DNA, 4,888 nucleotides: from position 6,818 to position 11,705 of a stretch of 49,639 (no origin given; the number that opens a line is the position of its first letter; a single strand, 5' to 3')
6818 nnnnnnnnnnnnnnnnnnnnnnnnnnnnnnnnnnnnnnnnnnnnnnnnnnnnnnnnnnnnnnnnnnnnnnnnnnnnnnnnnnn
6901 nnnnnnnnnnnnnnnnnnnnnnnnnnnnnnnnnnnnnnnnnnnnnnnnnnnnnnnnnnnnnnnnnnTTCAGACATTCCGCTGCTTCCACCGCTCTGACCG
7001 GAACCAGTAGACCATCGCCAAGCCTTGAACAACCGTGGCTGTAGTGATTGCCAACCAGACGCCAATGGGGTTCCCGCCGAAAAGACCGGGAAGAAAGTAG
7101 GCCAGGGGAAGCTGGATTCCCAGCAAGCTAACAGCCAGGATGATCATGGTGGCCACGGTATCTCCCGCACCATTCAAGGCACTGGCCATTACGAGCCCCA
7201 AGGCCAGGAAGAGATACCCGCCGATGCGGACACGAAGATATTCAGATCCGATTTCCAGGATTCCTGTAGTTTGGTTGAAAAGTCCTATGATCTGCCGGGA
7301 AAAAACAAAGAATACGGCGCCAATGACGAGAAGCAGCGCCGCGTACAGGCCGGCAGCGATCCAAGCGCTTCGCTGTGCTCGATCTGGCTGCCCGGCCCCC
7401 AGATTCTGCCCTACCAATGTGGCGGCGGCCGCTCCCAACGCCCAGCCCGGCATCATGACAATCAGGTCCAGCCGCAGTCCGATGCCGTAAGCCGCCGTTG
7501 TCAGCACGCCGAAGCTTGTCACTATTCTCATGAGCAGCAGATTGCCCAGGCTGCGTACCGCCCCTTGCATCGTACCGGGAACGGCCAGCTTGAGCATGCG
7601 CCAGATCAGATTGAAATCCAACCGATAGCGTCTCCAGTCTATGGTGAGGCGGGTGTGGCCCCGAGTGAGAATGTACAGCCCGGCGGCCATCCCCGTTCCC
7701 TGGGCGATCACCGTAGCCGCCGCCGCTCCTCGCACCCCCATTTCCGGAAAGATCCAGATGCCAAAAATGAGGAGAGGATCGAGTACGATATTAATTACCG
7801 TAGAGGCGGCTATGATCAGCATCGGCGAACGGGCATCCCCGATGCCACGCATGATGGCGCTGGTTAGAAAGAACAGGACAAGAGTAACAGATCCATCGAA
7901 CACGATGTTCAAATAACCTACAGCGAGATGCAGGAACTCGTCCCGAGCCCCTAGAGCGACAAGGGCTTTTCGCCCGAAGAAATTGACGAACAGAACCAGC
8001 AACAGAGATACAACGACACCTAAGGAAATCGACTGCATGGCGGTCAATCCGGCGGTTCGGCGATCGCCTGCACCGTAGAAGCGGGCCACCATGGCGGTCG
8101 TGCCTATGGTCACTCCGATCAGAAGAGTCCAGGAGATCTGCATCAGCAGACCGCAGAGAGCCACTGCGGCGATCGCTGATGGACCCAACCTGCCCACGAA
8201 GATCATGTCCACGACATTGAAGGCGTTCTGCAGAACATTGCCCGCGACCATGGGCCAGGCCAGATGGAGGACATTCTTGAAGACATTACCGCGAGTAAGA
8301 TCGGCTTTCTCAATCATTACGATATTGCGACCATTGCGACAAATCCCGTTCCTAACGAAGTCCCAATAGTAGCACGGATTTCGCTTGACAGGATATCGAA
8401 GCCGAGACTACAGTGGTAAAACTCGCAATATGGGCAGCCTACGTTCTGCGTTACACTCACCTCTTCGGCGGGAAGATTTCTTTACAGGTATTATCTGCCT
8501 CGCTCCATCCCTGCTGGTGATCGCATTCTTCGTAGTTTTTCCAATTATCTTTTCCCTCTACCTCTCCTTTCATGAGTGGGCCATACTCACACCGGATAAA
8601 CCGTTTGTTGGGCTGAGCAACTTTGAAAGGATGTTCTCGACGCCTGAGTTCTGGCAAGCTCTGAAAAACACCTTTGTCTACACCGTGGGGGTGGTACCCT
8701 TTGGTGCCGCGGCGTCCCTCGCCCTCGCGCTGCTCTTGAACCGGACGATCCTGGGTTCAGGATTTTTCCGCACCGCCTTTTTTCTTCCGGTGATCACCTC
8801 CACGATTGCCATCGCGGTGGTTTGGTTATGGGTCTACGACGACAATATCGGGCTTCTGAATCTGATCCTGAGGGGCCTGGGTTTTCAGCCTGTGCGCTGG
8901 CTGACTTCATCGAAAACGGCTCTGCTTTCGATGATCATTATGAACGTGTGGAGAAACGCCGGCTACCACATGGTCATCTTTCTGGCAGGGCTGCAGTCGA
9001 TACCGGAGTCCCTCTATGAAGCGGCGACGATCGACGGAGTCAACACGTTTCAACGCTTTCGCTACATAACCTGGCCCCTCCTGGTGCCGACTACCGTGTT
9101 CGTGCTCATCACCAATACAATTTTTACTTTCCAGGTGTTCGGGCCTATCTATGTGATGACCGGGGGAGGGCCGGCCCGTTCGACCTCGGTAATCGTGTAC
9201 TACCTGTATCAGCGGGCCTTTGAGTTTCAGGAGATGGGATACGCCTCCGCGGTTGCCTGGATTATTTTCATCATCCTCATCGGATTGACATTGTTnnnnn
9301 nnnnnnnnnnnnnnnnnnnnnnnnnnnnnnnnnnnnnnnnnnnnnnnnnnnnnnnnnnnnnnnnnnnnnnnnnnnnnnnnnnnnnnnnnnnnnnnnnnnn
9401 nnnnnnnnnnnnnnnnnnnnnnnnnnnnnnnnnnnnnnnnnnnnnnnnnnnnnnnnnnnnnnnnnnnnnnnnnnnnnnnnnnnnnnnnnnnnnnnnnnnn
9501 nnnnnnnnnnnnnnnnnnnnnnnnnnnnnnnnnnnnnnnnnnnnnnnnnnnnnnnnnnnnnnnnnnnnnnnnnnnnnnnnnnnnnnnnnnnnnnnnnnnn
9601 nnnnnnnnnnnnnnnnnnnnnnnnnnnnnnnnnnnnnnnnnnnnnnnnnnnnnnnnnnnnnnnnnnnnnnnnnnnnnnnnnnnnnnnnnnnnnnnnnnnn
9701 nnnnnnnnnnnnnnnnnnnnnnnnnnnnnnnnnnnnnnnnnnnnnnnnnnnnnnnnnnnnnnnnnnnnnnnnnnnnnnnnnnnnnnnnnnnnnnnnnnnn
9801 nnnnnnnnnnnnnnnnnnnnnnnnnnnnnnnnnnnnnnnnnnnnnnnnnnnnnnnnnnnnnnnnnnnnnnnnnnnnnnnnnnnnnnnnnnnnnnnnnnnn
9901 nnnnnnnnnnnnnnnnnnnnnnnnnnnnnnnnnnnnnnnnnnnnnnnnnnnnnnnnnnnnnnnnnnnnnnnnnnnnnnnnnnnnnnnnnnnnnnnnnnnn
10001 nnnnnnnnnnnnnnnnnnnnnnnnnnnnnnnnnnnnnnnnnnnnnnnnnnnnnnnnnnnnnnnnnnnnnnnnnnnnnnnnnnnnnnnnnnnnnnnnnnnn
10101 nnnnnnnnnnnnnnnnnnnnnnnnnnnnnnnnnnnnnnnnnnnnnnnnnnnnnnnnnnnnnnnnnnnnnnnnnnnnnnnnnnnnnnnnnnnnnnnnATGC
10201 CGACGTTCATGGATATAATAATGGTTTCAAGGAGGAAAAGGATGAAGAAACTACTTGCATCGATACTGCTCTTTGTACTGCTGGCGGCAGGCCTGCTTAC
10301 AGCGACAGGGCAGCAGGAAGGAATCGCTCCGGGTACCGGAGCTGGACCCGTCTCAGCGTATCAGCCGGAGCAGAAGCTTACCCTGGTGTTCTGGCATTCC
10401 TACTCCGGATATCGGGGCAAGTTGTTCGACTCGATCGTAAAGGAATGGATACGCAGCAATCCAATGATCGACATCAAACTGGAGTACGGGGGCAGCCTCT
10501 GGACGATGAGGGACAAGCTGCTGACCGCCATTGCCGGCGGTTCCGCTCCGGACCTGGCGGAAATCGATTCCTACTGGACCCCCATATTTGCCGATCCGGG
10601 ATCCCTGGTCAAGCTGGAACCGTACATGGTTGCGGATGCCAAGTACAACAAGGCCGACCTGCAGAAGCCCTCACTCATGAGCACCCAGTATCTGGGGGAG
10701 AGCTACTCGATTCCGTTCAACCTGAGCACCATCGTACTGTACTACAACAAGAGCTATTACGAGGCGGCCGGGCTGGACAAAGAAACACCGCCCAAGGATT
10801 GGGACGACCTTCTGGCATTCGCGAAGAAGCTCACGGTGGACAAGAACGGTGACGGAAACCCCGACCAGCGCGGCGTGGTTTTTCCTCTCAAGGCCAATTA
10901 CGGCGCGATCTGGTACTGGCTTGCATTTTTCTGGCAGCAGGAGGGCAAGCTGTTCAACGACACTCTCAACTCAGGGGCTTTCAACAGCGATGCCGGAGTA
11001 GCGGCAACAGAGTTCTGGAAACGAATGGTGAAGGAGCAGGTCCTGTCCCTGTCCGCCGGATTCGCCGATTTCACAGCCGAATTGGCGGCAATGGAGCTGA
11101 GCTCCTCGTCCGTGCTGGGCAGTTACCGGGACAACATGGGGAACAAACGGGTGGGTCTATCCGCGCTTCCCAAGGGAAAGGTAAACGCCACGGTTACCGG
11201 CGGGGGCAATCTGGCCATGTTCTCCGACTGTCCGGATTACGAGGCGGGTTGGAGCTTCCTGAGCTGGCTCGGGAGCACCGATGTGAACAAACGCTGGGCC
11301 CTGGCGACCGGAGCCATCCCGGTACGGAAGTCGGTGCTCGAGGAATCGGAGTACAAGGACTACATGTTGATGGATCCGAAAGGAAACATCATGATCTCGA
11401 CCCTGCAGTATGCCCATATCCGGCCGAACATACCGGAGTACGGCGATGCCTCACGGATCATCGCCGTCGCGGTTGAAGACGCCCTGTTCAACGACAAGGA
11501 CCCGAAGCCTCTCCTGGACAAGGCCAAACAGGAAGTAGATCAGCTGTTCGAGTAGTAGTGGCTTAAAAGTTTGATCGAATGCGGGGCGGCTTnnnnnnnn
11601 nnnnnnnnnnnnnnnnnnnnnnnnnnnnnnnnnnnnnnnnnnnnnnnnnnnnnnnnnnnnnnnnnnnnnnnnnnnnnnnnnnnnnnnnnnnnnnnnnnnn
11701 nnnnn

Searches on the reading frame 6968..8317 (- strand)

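Call 55: search_protein_families(library=pfam, proteins=[window:6968-8317:-], max_evalue=0.00001)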
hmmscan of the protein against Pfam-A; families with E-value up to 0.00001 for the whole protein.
window:6968-8317:- (449 aa): 1 family
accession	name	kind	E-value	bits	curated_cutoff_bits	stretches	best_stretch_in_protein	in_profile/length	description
PF01554.23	MatE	-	2.2e-58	197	24.9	2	22-182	1-161/161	MatE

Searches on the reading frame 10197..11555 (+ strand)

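Call 55: search_protein_families(library=pfam, proteins=[window:10197-11555:+], max_evalue=0.00001)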
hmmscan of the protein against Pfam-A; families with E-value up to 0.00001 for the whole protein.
window:10197-11555:+ (452 aa): 2 families
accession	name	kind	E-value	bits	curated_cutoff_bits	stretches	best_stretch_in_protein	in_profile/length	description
PF13416.11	SBP_bac_8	-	4.7e-38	132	27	1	91-391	12-276/279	Bacterial extracellular solute-binding protein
PF01547.30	SBP_bac_1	-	1e-34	121.4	26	1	75-364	8-306/307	Bacterial extracellular solute-binding protein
